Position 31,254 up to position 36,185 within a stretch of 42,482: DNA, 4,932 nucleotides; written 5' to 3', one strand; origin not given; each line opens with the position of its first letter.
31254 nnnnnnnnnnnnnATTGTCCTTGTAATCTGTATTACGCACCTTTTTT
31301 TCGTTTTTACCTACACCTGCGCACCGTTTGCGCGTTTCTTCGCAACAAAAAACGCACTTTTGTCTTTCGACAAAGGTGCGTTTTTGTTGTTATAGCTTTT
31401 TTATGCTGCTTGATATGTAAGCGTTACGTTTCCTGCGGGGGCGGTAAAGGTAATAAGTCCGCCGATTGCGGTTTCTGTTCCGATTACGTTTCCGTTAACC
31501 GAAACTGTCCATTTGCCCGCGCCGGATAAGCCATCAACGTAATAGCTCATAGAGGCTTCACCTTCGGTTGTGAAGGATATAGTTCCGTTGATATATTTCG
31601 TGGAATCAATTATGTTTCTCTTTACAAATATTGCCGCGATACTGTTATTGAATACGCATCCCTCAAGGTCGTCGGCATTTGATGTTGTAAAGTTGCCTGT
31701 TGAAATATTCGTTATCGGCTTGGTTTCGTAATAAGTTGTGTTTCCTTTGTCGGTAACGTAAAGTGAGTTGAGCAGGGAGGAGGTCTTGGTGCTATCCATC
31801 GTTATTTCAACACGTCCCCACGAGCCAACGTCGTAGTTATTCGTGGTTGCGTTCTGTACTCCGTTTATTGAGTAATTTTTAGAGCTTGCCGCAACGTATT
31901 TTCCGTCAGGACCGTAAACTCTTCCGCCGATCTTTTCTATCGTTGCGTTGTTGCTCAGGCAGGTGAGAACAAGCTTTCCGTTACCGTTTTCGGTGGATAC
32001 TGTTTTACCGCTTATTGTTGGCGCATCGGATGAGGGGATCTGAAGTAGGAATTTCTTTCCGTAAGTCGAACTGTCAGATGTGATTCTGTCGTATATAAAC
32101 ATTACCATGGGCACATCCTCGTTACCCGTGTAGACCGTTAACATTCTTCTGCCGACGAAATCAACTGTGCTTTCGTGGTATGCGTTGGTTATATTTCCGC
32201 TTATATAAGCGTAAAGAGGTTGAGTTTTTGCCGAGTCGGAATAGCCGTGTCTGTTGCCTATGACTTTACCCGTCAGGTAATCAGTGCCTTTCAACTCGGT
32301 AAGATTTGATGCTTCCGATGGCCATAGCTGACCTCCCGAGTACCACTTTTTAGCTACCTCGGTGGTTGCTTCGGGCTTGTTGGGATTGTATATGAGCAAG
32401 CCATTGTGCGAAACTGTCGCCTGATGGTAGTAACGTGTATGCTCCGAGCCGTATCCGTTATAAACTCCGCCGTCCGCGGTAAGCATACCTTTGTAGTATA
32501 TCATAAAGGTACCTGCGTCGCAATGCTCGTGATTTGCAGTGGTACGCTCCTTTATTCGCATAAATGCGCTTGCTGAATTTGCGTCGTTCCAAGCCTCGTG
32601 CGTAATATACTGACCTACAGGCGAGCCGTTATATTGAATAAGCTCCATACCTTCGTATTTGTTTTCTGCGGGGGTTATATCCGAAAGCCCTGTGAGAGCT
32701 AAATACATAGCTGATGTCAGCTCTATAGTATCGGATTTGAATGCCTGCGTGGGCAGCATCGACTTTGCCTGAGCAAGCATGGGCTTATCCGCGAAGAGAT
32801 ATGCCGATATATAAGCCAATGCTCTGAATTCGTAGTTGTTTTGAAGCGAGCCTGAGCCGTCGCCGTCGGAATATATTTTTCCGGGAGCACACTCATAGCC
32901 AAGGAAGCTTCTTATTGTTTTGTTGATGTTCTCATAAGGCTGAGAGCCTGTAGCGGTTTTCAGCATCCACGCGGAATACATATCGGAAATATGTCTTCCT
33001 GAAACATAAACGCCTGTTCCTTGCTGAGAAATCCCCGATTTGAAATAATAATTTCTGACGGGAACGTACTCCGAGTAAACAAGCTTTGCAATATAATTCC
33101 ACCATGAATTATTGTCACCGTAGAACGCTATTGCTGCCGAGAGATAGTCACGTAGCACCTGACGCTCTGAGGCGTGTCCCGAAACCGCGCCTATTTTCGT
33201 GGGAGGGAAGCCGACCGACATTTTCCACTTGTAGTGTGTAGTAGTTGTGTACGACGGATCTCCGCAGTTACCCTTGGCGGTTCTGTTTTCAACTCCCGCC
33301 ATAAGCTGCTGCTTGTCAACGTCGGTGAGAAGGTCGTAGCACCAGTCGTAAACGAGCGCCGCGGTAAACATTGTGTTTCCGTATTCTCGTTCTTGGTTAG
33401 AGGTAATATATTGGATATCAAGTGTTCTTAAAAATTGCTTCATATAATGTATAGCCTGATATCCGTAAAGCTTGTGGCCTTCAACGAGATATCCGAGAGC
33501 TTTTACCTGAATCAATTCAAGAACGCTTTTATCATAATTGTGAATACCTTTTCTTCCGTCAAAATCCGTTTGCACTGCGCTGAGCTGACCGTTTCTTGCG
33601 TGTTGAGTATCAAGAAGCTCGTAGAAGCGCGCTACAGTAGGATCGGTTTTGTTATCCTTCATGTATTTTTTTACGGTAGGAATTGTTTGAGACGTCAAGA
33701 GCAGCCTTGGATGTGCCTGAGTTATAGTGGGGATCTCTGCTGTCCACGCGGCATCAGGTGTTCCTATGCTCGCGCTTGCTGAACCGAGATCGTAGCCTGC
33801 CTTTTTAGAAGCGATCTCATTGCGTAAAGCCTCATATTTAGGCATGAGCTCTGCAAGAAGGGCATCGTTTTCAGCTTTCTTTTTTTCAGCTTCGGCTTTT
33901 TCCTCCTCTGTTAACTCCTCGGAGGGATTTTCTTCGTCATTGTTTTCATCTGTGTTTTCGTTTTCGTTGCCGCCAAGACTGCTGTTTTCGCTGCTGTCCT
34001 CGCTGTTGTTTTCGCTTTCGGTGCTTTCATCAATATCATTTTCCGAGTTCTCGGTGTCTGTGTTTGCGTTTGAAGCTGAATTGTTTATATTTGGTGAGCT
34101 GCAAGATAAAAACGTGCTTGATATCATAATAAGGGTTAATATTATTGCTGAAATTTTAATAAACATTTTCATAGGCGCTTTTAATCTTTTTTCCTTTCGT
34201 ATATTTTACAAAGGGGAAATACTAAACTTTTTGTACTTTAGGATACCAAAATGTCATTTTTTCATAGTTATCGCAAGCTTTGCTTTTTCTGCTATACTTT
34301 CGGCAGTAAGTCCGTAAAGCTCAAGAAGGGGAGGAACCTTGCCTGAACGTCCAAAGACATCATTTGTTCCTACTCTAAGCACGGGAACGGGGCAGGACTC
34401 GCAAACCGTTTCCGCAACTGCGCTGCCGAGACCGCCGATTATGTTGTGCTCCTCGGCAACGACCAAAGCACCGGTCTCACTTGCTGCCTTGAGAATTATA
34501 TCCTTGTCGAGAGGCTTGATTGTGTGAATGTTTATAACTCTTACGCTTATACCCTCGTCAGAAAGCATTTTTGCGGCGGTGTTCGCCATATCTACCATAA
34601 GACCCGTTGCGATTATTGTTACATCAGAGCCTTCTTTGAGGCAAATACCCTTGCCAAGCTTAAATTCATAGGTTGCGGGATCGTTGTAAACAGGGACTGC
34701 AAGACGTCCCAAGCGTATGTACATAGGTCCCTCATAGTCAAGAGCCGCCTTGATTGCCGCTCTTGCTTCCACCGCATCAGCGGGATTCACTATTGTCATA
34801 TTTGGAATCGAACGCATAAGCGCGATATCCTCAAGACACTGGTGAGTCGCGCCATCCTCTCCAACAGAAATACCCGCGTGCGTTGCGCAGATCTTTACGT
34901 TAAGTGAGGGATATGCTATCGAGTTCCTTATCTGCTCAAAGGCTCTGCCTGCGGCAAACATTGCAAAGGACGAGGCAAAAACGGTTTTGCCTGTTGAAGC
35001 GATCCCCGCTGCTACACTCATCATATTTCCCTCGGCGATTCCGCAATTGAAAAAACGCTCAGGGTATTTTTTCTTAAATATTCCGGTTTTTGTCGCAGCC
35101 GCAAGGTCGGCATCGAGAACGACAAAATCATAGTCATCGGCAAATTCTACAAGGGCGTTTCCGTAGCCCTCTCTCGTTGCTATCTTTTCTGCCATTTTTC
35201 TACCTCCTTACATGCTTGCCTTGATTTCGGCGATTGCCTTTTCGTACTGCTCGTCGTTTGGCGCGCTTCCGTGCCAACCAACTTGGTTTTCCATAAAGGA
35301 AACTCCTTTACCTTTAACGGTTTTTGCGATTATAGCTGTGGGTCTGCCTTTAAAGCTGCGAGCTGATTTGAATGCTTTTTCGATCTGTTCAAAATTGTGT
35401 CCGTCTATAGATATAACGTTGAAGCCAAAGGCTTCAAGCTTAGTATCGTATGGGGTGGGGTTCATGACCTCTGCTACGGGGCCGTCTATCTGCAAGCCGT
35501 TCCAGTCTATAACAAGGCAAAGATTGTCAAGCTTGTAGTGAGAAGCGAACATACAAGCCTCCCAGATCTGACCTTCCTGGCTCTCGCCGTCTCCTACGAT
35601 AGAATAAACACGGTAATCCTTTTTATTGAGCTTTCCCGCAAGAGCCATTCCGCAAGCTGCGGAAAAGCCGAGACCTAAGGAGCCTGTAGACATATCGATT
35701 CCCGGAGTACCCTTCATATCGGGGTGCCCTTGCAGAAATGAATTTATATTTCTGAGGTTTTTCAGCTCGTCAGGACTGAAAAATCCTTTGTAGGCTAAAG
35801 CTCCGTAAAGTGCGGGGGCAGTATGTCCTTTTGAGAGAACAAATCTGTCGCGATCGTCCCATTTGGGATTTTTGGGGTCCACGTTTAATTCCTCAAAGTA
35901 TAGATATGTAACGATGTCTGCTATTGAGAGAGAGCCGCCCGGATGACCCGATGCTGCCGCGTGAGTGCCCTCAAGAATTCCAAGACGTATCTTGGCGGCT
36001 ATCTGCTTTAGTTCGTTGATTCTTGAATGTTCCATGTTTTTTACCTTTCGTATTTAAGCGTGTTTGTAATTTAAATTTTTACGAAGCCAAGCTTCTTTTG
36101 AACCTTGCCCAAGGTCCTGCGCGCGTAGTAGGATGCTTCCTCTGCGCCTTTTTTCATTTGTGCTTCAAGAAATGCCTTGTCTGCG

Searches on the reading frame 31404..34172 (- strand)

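Call 27: search_protein_families(library=pfam, proteins=[window:31404-34172:-])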
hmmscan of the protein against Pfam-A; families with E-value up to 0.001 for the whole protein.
window:31404-34172:- (923 aa): 1 family
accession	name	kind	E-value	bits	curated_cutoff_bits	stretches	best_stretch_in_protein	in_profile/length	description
PF07940.18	Hepar_II_III_C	-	3.4e-06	27.2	24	1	544-605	35-92/237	Heparinase II/III-like, C-terminal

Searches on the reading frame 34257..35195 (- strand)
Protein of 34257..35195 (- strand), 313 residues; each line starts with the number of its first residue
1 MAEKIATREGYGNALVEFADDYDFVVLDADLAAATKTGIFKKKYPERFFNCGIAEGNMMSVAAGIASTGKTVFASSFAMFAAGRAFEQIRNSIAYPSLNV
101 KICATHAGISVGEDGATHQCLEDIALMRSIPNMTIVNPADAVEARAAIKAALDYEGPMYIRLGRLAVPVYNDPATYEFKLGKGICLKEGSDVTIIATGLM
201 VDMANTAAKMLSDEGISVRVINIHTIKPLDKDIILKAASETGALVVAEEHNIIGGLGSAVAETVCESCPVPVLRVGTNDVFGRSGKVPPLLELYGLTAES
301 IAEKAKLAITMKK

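Call 39: search_protein_families(library=pfam, proteins=[window:34257-35195:-])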
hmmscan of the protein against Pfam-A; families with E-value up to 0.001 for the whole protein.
window:34257-35195:- (313 aa): 4 families
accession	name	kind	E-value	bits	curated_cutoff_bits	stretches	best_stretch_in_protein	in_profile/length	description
PF02779.29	Transket_pyr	-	4.9e-44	150.5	27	1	4-167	2-172/174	Transketolase, pyrimidine binding domain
PF02780.25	Transketolase_C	-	1.2e-35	122.6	25.9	1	181-301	1-124/124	Transketolase, C-terminal domain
PF22613.1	Transketolase_C_1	-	1.8e-06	28.5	27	1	189-297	11-113/113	Transketolase-like TK C-terminal domain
PF17147.9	PFOR_II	-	0.00011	22.9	27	1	191-262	2-73/102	Pyruvate:ferredoxin oxidoreductase core domain II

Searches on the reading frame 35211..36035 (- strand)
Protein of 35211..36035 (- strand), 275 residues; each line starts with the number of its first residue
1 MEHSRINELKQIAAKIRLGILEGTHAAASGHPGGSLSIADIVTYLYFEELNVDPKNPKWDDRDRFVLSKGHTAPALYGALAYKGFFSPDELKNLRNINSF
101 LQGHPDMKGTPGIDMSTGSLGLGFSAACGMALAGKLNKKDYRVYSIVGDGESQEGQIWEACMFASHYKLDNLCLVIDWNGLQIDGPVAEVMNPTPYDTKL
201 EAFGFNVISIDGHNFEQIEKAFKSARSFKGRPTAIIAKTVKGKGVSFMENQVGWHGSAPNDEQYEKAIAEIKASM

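Call 39: search_protein_families(library=pfam, proteins=[window:35211-36035:-])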
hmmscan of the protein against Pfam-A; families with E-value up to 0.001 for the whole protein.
window:35211-36035:- (275 aa): 5 families
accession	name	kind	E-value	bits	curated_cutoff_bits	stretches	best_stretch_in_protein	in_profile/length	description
PF00456.26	Transketolase_N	-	1.8e-57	195.3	22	1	10-264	3-268/334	Transketolase, thiamine diphosphate binding domain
PF13292.11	DXP_synthase_N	-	5.7e-12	45.9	21.2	1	6-188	15-180/274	1-deoxy-D-xylulose-5-phosphate synthase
PF00676.26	E1_dh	-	3.6e-11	43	22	1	117-228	100-210/300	Dehydrogenase E1 component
PF02775.26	TPP_enzyme_C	-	2.4e-06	27.9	21.9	1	116-229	26-143/151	Thiamine pyrophosphate enzyme, C-terminal TPP binding domain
PF09364.15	XFP_N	-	6.5e-05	22.4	23.7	1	89-222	109-244/364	XFP N-terminal domain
